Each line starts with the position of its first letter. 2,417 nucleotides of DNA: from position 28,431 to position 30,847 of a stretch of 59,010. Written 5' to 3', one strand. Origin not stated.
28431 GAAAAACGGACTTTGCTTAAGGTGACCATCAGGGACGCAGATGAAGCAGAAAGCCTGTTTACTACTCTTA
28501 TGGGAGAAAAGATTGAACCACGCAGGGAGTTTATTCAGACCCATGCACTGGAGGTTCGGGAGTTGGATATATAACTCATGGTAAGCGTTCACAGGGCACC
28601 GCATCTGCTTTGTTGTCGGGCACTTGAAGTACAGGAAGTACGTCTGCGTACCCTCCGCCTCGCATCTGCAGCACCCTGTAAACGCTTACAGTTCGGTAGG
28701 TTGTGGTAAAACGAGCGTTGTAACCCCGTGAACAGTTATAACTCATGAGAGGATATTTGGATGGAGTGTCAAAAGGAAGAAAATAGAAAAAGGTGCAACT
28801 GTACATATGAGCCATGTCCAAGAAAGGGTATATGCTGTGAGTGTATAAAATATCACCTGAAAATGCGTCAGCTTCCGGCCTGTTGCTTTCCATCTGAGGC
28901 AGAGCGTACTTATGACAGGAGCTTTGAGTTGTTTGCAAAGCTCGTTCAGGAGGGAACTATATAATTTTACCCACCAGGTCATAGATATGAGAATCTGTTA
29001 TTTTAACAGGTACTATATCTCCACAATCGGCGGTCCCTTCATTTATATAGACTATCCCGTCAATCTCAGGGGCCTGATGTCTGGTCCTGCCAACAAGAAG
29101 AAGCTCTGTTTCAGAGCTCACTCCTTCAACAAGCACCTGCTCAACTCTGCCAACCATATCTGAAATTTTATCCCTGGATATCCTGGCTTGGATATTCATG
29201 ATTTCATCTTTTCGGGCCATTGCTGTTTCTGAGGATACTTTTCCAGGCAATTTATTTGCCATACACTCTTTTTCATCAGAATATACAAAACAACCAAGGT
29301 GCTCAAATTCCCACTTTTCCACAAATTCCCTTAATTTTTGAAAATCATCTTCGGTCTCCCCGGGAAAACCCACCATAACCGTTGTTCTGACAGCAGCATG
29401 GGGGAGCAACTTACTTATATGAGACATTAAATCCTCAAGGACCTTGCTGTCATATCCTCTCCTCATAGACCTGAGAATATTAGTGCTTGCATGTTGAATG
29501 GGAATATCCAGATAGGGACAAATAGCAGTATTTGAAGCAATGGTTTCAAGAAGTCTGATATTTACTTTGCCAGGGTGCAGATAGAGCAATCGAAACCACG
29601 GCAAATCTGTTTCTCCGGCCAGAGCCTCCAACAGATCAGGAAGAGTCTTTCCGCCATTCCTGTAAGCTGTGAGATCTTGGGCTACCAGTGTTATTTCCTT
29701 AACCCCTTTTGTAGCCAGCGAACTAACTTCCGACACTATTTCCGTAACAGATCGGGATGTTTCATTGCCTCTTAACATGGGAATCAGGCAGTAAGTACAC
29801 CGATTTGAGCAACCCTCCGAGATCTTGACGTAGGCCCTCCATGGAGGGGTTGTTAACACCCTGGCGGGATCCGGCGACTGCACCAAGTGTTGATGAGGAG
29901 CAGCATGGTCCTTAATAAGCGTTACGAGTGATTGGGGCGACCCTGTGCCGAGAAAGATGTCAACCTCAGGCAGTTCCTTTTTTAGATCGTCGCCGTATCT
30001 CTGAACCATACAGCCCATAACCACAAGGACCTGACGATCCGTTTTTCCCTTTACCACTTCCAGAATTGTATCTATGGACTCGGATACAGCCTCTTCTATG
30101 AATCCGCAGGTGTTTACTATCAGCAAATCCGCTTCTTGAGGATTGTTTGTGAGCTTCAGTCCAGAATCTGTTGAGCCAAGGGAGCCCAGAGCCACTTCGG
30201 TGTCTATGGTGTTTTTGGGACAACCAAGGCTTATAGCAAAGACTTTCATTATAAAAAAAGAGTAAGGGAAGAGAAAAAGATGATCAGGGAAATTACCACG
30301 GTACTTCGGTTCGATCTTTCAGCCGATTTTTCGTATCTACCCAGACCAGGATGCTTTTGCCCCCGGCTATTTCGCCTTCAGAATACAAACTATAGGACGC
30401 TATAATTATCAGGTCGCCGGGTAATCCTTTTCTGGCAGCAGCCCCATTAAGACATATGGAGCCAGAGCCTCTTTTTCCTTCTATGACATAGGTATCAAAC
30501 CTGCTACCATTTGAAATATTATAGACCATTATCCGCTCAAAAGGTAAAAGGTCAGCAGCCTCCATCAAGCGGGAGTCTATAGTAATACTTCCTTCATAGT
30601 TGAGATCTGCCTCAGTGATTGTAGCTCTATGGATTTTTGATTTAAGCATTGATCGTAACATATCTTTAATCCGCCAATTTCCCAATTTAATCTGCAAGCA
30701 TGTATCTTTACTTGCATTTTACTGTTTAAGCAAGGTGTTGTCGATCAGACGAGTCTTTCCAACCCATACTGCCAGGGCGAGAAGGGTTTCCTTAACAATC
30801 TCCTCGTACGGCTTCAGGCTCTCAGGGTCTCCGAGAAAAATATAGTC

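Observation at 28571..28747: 154-157-bp MITE-like element with 10-bp target-site duplications and a covarying internal stem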

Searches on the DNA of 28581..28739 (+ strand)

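Call 87: search_dna_similar(query=window:28581-28739:+, collection=plasmids, mode=distant, max_evalue=0.001, max_rows=8)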
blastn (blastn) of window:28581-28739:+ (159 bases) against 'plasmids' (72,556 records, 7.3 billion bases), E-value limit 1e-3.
No match.

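Call 88: search_dna_similar(query=window:28581-28739:+, collection=phages, mode=distant, max_evalue=0.001, max_rows=8)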
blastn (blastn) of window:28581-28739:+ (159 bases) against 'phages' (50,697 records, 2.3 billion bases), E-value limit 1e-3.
No match.

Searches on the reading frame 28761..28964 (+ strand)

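Call 71: search_protein_families(library=pfam, proteins=[window:28761-28964:+], max_evalue=0.00001)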
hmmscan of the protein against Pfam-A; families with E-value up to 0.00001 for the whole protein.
window:28761-28964:+ (67 aa): 1 family
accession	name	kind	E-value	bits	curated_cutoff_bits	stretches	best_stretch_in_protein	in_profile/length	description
PF20095.4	DUF6485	-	5e-13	49.8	24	1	7-64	2-67/70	Domain of unknown function (DUF6485)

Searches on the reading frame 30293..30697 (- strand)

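Call 90: search_protein_families(library=pfam, proteins=[window:30293-30697:-], max_evalue=0.000001)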
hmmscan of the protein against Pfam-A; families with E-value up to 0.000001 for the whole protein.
window:30293-30697:- (134 aa): 1 family
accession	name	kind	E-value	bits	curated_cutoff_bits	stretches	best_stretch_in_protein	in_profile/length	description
PF02261.22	Asp_decarbox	-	9.2e-48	161.3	25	1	13-126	1-114/115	Aspartate decarboxylase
